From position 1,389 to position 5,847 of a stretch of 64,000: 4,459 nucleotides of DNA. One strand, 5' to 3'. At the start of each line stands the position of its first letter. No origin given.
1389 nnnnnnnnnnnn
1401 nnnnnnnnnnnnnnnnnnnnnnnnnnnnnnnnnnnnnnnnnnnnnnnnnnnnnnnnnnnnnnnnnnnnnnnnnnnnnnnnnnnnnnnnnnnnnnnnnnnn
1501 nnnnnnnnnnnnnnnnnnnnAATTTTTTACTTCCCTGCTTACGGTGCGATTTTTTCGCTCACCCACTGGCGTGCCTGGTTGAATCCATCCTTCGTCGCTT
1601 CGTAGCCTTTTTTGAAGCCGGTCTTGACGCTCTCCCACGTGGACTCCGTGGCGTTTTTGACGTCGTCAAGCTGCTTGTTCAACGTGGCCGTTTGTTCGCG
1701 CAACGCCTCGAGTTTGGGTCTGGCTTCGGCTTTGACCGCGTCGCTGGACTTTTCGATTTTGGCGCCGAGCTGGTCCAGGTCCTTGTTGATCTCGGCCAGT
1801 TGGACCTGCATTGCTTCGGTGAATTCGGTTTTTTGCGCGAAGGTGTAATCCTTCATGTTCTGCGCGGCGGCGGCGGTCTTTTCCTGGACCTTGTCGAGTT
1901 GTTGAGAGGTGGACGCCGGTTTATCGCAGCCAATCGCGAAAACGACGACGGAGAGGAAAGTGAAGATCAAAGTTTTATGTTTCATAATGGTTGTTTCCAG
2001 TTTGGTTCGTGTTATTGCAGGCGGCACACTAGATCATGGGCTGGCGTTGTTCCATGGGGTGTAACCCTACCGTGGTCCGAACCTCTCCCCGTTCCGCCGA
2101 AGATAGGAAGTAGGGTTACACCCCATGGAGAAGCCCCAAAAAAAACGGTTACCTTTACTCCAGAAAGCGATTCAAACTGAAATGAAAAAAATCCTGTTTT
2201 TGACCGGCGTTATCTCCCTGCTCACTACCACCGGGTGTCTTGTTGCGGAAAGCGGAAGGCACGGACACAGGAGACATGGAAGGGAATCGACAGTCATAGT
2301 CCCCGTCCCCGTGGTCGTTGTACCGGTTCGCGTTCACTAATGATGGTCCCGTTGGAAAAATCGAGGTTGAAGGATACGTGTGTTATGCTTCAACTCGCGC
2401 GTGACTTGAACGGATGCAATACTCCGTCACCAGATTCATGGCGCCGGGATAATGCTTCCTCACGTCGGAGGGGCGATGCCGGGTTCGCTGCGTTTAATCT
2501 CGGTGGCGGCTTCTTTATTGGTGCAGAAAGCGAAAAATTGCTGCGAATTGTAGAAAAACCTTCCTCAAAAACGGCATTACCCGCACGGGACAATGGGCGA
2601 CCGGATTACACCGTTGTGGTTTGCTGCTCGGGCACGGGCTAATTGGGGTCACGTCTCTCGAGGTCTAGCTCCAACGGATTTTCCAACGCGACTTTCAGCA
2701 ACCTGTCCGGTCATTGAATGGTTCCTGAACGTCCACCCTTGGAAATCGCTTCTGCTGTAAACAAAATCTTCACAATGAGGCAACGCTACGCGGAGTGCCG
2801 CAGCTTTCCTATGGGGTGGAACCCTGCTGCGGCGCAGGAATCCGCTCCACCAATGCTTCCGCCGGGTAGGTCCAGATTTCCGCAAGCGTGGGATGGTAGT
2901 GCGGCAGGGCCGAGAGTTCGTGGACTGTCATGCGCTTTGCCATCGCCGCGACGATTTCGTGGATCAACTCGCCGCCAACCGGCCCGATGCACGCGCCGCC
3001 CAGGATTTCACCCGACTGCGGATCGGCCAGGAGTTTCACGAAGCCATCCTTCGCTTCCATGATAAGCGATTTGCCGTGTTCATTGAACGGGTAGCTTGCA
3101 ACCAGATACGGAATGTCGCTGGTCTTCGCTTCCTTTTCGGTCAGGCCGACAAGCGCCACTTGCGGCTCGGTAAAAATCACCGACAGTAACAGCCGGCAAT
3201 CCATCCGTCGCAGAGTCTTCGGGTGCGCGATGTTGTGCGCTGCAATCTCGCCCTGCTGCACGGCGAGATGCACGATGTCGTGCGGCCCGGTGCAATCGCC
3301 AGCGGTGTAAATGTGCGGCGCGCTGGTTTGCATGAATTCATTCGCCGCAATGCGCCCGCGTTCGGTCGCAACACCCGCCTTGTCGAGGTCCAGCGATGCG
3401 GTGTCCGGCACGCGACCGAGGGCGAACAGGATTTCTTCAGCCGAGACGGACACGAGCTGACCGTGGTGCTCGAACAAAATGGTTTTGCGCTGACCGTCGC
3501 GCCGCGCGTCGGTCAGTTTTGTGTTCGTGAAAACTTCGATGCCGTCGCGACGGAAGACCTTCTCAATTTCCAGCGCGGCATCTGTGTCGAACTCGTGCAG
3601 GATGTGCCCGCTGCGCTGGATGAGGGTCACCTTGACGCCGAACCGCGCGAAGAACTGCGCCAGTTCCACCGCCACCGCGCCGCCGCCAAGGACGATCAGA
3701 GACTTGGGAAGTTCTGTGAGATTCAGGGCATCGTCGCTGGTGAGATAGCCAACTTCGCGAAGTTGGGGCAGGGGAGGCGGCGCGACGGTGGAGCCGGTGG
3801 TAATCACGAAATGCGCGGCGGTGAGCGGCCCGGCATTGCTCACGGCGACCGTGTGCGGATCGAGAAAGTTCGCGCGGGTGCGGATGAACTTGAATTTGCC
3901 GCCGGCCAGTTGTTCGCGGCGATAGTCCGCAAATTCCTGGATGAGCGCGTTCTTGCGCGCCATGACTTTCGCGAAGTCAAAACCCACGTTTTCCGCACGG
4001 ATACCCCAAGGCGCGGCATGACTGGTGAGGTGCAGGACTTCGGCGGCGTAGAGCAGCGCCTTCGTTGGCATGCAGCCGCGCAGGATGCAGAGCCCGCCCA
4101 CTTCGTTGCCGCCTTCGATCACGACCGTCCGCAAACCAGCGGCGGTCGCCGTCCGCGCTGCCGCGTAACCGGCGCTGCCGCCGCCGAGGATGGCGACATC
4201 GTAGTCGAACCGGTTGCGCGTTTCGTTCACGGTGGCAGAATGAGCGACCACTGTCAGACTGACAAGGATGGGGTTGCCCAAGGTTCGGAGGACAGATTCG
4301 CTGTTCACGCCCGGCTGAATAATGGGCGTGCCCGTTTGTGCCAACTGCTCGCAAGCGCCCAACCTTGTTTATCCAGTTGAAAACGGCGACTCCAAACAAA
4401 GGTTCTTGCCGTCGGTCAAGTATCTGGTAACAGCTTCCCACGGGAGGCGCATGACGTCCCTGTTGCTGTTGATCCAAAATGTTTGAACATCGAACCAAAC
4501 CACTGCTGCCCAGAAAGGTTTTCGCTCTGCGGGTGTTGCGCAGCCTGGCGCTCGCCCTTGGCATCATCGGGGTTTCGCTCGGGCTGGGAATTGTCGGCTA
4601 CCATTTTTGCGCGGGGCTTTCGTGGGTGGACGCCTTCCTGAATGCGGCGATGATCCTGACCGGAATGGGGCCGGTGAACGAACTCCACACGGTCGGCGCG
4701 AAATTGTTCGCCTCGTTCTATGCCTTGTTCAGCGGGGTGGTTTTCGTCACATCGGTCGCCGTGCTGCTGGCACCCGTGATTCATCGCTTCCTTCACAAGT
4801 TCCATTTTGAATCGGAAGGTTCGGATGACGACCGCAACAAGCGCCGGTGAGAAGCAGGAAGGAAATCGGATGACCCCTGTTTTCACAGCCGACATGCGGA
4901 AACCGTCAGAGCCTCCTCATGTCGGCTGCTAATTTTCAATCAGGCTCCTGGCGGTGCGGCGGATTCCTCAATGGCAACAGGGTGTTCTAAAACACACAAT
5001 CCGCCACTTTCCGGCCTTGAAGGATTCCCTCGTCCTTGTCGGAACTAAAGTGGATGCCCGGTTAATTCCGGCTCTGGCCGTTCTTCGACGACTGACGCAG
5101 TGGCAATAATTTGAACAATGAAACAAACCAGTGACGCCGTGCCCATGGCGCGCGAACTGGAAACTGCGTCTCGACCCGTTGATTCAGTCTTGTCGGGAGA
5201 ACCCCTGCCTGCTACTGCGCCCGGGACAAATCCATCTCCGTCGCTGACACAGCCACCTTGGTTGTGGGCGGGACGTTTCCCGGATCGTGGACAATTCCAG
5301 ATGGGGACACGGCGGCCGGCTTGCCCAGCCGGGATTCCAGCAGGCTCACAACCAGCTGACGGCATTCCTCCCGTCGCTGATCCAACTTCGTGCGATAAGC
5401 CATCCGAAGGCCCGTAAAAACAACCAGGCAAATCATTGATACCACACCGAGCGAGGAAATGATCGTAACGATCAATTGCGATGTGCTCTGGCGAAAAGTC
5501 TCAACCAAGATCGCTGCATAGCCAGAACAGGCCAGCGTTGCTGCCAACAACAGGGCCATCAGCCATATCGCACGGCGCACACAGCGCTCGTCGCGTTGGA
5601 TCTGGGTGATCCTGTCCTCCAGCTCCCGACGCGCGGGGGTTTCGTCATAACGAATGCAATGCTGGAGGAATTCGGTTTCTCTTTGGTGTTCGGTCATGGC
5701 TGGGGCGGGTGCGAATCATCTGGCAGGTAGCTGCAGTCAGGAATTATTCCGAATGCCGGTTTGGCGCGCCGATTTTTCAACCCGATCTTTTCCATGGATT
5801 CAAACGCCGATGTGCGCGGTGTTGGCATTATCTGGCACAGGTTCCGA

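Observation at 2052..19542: A conserved box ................(A/G)GC marks at least eight upstream regions in the first 20 kb and is absent (as a complete site) from the other 44 kb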

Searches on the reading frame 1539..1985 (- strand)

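Call 18: search_protein_families(library=pfam, proteins=[window:1539-1985:-], max_evalue=0.01)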
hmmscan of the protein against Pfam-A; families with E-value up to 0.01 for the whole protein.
window:1539-1985:- (148 aa): 8 families
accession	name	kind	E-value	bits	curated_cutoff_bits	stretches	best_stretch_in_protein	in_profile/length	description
PF16591.11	HBM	-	3.9e-05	23.7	29.8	1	26-114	135-223/254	Helical bimodular sensor domain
PF01442.23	Apolipoprotein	-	0.00012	22.2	90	0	26-60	152-186/190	Apolipoprotein A1/A4/E domain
PF10504.14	DUF2452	-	0.00015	21.7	25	1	51-114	11-74/156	Protein of unknown function (DUF2452)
PF16740.10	SKA2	-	0.0016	18.7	30.1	0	23-83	40-99/110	Spindle and kinetochore-associated protein 2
PF10241.14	KxDL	-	0.0032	18.2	27.2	0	25-79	27-80/86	Uncharacterized conserved protein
PF13870.11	CCDC113_CCDC96_CC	-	0.0039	17.4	31.6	1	28-122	23-116/177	CCDC113/CCDC96, coiled-coil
PF04513.17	Baculo_PEP_C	-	0.0042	17.6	38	0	50-111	27-106/140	Baculovirus polyhedron envelope protein, PEP, C terminus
PF07798.16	CCDC90-like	-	0.0097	16.2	33.5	0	25-109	43-128/175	Coiled-coil domain-containing protein 90-like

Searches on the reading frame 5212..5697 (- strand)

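Call 18: search_protein_families(library=pfam, proteins=[window:5212-5697:-], max_evalue=0.01)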
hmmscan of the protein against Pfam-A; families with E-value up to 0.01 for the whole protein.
window:5212-5697:- (161 aa): 3 families
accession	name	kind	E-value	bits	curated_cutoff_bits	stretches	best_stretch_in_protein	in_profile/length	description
PF08395.17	7tm_7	-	0.00079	19.3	26.6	1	34-123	113-202/370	7tm Chemosensory receptor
PF01528.21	Herpes_glycop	-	0.0027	17.1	25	1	52-113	284-343/373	Herpesvirus glycoprotein M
PF11026.13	DUF2721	-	0.0043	17.4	28.3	1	19-93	40-114/129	Protein of unknown function (DUF2721)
